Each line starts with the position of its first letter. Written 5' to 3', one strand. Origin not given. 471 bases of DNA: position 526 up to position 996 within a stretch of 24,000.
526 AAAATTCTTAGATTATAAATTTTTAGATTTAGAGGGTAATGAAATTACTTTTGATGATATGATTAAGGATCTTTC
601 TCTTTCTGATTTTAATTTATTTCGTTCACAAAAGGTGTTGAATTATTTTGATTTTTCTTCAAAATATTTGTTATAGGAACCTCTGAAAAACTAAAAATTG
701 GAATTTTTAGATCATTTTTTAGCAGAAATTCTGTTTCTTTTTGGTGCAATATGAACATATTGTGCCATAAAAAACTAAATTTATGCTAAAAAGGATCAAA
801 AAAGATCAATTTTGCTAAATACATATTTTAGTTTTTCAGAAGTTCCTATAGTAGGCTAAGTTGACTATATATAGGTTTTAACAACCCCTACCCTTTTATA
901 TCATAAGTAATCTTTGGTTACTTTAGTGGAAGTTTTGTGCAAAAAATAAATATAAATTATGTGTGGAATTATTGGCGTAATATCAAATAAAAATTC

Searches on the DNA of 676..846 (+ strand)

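Call 57: search_dna_similar(query=window:676-846:+, collection=plasmids, mode=distant, max_evalue=0.001, max_rows=10)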
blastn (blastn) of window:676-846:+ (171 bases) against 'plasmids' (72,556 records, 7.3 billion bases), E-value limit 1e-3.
No match.
